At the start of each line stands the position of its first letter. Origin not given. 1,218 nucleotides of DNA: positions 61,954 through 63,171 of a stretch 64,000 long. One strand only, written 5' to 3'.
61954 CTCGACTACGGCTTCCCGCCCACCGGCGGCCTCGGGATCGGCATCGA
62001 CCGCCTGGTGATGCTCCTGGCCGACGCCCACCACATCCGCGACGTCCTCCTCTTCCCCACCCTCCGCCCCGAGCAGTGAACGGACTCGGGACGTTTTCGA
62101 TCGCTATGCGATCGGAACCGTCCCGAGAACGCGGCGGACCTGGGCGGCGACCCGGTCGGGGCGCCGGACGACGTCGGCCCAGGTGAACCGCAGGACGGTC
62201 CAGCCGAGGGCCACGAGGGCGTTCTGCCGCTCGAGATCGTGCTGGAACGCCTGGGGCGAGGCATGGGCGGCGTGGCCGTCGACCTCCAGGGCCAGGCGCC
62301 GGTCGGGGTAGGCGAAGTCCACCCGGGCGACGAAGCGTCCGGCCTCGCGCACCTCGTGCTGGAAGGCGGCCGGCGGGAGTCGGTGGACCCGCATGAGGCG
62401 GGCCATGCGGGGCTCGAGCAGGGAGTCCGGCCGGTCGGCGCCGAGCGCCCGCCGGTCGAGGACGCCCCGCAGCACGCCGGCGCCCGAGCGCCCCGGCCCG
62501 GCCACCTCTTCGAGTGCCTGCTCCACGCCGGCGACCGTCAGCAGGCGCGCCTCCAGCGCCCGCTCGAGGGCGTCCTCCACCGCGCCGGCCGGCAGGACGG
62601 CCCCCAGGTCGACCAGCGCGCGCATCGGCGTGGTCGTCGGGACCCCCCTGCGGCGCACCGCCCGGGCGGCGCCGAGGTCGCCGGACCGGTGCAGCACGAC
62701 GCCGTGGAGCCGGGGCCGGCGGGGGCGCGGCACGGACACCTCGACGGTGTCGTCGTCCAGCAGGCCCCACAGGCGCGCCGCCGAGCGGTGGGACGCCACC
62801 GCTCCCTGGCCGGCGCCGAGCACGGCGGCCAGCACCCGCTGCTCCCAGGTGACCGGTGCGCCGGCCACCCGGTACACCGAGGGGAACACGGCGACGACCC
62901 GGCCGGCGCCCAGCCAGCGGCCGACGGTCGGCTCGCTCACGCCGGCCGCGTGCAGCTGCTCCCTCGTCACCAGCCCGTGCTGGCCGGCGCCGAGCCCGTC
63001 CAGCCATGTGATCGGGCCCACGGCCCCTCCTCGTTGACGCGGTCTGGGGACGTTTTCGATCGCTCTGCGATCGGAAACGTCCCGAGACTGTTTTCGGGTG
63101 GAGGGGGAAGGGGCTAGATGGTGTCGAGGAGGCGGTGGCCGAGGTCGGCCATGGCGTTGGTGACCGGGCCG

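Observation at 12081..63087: Synthesis: three unrelated short-repeat families all occupy gene boundaries while preserving reading frames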

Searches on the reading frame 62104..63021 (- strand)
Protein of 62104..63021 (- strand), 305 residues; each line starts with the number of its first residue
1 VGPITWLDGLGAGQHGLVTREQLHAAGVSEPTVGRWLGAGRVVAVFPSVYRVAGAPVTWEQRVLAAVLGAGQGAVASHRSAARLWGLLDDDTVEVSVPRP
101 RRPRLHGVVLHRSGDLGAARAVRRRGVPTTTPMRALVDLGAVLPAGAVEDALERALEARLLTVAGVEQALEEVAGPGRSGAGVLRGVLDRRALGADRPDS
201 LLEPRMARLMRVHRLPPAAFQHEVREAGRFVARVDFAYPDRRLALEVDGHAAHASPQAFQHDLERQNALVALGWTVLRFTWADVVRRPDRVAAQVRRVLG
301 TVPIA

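Call 19: search_protein_families(library=pfam, proteins=[window:62104-63021:-])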
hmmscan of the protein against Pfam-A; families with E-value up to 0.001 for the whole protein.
window:62104-63021:- (305 aa): 3 families
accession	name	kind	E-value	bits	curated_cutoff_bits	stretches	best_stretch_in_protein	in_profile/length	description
PF18741.7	MTES_1575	-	1.1e-10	41.8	38.2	1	233-297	26-94/96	REase_MTES_1575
PF04480.18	DUF559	-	2.7e-10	40.5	20.6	1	203-299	18-108/109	Protein of unknown function (DUF559)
PF13338.12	AbiEi_4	-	4.2e-06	27.2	25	1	13-53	9-49/49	Transcriptional regulator, AbiEi antitoxin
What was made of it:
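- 62104..63021 (-): AbiEi_4 (wHTH) + DUF559/MTES_1575 (Vsr-like PD-(D/E)xK endonuclease) gene, 305 aa, bracketed by the two B hairpins. Pfam (call 19).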

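Call 21: find_encoding_contigs(protein=window:62104-63021:-, flank=10000, max_places=10)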
Protein window:62104-63021:- (305 aa): no gene with exactly this product is on record in the collection.

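Call 50: find_homologous_proteins(query=window:62104-63021:-, max_evalue=0.00001)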
Query window:62104-63021:- (305 aa): 1132 proteins with E <= 0.00001 among 8000 candidates; the best 120 are listed.
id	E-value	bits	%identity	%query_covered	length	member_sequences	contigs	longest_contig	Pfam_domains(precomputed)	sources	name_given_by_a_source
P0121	1.5e-190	650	100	100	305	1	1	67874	PF04480.19,PF13338.13,PF18741.8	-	-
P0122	5.9e-127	441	71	100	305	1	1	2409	PF04480.19,PF13338.13,PF18741.8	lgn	-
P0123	1.7e-120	420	66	100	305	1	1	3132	PF04480.19,PF13338.13,PF18741.8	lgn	-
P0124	2.0e-120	420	70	100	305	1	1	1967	PF04480.19,PF13338.13,PF18741.8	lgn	-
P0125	5.5e-120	418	71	94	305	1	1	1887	PF04480.19,PF13338.13,PF18741.8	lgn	-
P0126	7.0e-120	418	68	98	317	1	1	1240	PF04480.19,PF13338.13,PF18741.8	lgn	-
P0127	2.0e-119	417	66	100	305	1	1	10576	PF04480.19,PF13338.13,PF18741.8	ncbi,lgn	ncbi:MAG: type IV toxin-antitoxin system AbiEi family antitoxin domain-containing protein [Acidimicr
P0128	3.4e-117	409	65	100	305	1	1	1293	PF04480.19,PF18741.8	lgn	-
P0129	3.4e-117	409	67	98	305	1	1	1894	PF04480.19,PF13338.13,PF18741.8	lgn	-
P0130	4.8e-117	409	69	97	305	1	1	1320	PF04480.19,PF13338.13,PF18741.8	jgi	jgi:very-short-patch-repair endonuclease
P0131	2.5e-116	406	68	96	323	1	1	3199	PF04480.19,PF13338.13,PF18741.8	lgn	-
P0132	4.4e-116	406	68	96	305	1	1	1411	PF04480.19,PF13338.13,PF18741.8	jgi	jgi:very-short-patch-repair endonuclease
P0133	3.5e-115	403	66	98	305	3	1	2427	PF04480.19,PF13338.13,PF18741.8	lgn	-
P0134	3.7e-115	403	70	96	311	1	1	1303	PF04480.19,PF13338.13,PF18741.8,PF17194.11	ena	-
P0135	4.7e-114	399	66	97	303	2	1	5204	PF04480.19,PF13338.13,PF18741.8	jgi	-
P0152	2.9e-108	380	66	96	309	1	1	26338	PF04480.19,PF13338.13,PF18741.8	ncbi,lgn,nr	ncbi:MAG TPA: DUF559 domain-containing protein [Acidimicrobiales bacterium]|nr:DUF559 domain-contain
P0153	5.7e-108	379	64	96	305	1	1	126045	PF04480.19,PF18741.8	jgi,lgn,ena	-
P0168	3.7e-102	360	58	100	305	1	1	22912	PF04480.19,PF13338.13,PF18741.8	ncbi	ncbi:MAG: type IV toxin-antitoxin system AbiEi family antitoxin domain-containing protein [Acidimicr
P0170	1.9e-101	357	63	95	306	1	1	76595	PF04480.19,PF13338.13,PF18741.8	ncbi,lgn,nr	ncbi:MAG TPA: DUF559 domain-containing protein [Acidimicrobiales bacterium]|nr:DUF559 domain-contain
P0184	1.6e-98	348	63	95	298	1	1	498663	PF04480.19,PF13338.13,PF18741.8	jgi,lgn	jgi:very-short-patch-repair endonuclease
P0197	4.5e-94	333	60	98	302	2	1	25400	PF04480.19,PF13338.13,PF18741.8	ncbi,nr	ncbi:MAG: DUF559 domain-containing protein [Actinobacteria bacterium]|nr:DUF559 domain-containing pr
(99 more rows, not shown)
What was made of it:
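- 62104..63021 (-): Homologues of about 305 aa at 54-71% identity (call 50).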

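Call 52: find_encoding_contigs(protein=P0127, flank=5000, max_places=2)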
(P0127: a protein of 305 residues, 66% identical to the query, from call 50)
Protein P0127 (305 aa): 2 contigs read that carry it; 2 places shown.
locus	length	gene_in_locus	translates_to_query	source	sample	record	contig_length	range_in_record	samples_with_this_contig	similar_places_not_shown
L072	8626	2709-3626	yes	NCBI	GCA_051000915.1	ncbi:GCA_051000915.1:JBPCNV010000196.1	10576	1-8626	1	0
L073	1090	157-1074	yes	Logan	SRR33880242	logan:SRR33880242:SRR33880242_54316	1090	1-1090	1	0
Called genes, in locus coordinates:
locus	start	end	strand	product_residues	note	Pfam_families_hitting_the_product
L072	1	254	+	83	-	PF01493:GXGXG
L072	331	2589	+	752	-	PF00330:Aconitase, PF00694:Aconitase_C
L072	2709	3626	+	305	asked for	PF13338:AbiEi_4, PF04480:DUF559, PF18741:MTES_1575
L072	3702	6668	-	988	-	PF12770:CHAT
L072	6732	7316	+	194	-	-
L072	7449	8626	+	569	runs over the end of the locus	-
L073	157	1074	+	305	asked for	PF13338:AbiEi_4, PF04480:DUF559, PF18741:MTES_1575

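Call 53: find_encoding_contigs(protein=P0152, flank=5000, max_places=2)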
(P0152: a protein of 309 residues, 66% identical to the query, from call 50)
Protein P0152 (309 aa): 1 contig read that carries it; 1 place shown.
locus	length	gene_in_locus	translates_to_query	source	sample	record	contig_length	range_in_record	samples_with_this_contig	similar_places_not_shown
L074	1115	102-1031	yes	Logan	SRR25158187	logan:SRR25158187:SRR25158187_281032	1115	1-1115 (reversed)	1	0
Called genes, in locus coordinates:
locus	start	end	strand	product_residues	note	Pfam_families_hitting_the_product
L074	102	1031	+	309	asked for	PF13338:AbiEi_4 (weak), PF04480:DUF559 (weak), PF18741:MTES_1575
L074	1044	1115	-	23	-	?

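Call 54: find_encoding_contigs(protein=P0153, flank=5000, max_places=2)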
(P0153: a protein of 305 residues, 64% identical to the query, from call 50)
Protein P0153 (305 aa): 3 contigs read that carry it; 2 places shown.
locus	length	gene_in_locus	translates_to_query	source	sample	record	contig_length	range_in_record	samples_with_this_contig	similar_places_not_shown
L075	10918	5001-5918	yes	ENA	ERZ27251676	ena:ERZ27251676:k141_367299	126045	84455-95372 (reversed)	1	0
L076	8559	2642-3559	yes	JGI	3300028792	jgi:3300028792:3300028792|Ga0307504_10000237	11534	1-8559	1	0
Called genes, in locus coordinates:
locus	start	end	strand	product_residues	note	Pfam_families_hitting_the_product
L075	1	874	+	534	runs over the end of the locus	PF01642:MM_CoA_mutase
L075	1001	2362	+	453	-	PF01134:GIDA (weak), PF01262:AlaDh_PNT_C (faint), PF01266:DAO (faint), PF03486:HI0933_like (faint), PF07992:Pyr_redox_2, PF12831:FAD_oxidored (faint), PF00070:Pyr_redox, PF02852:Pyr_redox_dim, +2 more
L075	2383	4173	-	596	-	PF00289:Biotin_carb_N, PF02786:CPSase_L_D2, PF02785:Biotin_carb_C, PF00364:Biotin_lipoyl, PF25919:BSH_CusB (weak), PF25973:BSH_CzcB (faint)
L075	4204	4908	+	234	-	PF03099:BPL_LplA_LipB, PF02237:BPL_C (weak)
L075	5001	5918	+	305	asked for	PF04480:DUF559, PF18741:MTES_1575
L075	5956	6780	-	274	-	PF01063:Aminotran_4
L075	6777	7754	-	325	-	PF00425:Chorismate_bind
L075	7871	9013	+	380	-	PF02771:Acyl-CoA_dh_N, PF02770:Acyl-CoA_dh_M, PF00441:Acyl-CoA_dh_1, PF08028:Acyl-CoA_dh_2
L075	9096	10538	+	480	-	PF03816:LytR_cpsA_psr, PF13399:LytR_C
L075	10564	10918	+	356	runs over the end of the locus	PF00483:NTP_transferase, PF12804:NTP_transf_3 (weak), PF25087:GMPPB_C (faint), PF25084:LbH_EIF2B (faint)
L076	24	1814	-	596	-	PF00289:Biotin_carb_N, PF02786:CPSase_L_D2, PF02785:Biotin_carb_C, PF00364:Biotin_lipoyl, PF25919:BSH_CusB (weak), PF25973:BSH_CzcB (faint)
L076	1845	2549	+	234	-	PF03099:BPL_LplA_LipB, PF02237:BPL_C (weak)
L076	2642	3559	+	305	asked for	PF04480:DUF559, PF18741:MTES_1575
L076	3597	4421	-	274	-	PF01063:Aminotran_4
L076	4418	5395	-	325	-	PF00425:Chorismate_bind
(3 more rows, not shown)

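Call 57: find_encoding_contigs(protein=P0122, flank=3000, max_places=2)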
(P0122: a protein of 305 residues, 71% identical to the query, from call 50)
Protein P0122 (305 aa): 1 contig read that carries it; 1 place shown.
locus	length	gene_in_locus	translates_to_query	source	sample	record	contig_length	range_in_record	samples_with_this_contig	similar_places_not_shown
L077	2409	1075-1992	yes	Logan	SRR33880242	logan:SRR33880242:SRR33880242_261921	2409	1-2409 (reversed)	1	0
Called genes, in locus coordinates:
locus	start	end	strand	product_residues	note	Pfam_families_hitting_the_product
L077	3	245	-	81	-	?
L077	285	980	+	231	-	PF03099:BPL_LplA_LipB, PF02237:BPL_C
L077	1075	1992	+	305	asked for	PF13338:AbiEi_4 (weak), PF04480:DUF559, PF18741:MTES_1575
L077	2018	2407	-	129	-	?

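Call 58: find_encoding_contigs(protein=P0168, flank=3000, max_places=2)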
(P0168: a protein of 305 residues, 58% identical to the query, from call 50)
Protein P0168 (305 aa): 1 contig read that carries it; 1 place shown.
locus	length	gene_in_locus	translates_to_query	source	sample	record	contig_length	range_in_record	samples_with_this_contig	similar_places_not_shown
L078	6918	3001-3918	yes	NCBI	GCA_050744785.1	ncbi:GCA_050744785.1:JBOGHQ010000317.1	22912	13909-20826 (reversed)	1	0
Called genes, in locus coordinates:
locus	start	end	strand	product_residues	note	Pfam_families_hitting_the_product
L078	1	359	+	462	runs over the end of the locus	PF01134:GIDA, PF01262:AlaDh_PNT_C (faint), PF01266:DAO (faint), PF07992:Pyr_redox_2, PF12831:FAD_oxidored (weak), PF13738:Pyr_redox_3 (weak), PF00070:Pyr_redox, PF02852:Pyr_redox_dim, +2 more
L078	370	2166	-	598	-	PF00289:Biotin_carb_N, PF02786:CPSase_L_D2, PF02785:Biotin_carb_C, PF25917:BSH_RND (faint), PF00364:Biotin_lipoyl, PF25973:BSH_CzcB (faint), PF26077:BSH_Fcp1 (weak)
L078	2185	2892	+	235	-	PF03099:BPL_LplA_LipB, PF02237:BPL_C (faint)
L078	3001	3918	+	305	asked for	PF13338:AbiEi_4, PF04480:DUF559, PF18741:MTES_1575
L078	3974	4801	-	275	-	PF01063:Aminotran_4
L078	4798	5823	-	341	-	PF00425:Chorismate_bind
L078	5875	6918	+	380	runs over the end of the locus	PF02771:Acyl-CoA_dh_N, PF02770:Acyl-CoA_dh_M, PF00441:Acyl-CoA_dh_1, PF08028:Acyl-CoA_dh_2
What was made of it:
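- Four lineages share the order birA-DUF559-aminotransferase IV (calls 54, 57, 58).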

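Call 59: find_encoding_contigs(protein=P0184, flank=3000, max_places=2)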
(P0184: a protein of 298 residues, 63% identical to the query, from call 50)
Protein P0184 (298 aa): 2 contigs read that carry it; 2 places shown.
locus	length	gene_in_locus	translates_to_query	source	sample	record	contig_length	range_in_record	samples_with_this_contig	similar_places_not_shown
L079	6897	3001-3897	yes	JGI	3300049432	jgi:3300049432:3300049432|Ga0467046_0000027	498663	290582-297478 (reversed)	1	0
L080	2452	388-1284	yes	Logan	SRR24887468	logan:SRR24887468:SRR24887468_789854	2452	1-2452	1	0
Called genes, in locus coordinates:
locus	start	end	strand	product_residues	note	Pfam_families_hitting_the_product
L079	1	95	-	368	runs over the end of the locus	PF00437:T2SSE, PF04851:ResIII (faint), PF25199:nSTAND_NTPase5 (weak), PF13191:AAA_16 (weak), PF13401:AAA_22 (faint), PF13604:AAA_30 (faint)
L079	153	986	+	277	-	PF00561:Abhydrolase_1, PF12697:Abhydrolase_6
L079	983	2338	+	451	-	-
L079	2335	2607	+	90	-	PF24696:UGSC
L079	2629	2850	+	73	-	PF24696:UGSC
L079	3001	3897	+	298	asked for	PF13338:AbiEi_4, PF04480:DUF559, PF18741:MTES_1575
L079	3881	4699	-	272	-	PF00730:HhH-GPD, PF00633:HHH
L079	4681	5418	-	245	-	PF13489:Methyltransf_23, PF01209:Ubie_methyltran (weak), PF08241:Methyltransf_11, PF08242:Methyltransf_12 (weak), PF13649:Methyltransf_25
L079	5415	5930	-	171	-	PF19315:MC_hydratase, PF01575:MaoC_dehydratas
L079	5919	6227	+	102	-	-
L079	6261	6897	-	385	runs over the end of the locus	PF02771:Acyl-CoA_dh_N, PF02770:Acyl-CoA_dh_M, PF00441:Acyl-CoA_dh_1, PF08028:Acyl-CoA_dh_2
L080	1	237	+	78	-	?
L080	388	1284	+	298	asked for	PF13338:AbiEi_4, PF04480:DUF559, PF18741:MTES_1575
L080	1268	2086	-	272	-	PF00730:HhH-GPD, PF00633:HHH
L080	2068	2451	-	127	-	?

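Call 101: find_encoding_contigs(protein=P0170, flank=2500, max_places=1)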
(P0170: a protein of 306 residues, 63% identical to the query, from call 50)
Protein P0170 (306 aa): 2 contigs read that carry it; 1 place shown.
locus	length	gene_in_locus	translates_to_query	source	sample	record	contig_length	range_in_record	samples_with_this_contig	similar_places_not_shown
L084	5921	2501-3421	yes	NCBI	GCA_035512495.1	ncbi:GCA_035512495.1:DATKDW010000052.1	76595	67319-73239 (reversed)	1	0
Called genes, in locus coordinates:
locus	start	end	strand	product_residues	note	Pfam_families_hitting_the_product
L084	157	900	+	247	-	PF23023:Anti-Pycsar_Apyc1 (faint), PF00753:Lactamase_B (weak), PF12706:Lactamase_B_2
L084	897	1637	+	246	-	PF01138:RNase_PH, PF03725:RNase_PH_C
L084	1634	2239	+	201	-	PF01725:Ham1p_like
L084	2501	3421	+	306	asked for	PF13338:AbiEi_4, PF04480:DUF559, PF18741:MTES_1575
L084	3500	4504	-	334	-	PF01168:Ala_racemase_N, PF14031:D-ser_dehydrat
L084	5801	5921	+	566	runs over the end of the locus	PF00089:Trypsin, PF13365:Trypsin_2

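Call 102: find_encoding_contigs(protein=P0197, flank=2500, max_places=1)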
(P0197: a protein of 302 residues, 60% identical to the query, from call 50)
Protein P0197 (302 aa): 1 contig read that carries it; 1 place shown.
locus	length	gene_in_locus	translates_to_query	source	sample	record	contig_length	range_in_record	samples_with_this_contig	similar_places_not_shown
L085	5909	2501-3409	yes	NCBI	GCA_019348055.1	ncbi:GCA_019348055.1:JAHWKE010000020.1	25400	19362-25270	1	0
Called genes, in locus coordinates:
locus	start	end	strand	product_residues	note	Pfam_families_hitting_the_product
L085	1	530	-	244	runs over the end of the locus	-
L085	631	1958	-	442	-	PF02810:SEC-C (weak)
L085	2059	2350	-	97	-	-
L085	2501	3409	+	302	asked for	PF13338:AbiEi_4, PF04480:DUF559, PF18741:MTES_1575 (weak)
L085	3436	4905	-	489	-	PF01512:Complex1_51K, PF10531:SLBB, PF10589:NADH_4Fe-4S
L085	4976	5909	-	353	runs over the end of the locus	?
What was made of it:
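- Neighbourhoods differ between lineages (calls 52-54, 57-59, 101, 102).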

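Call 105: search_protein_families(library=ncbifam, proteins=[window:62104-63021:-], max_evalue=0.001)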
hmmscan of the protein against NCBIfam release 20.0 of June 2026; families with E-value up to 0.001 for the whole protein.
window:62104-63021:- (305 aa): 0 families
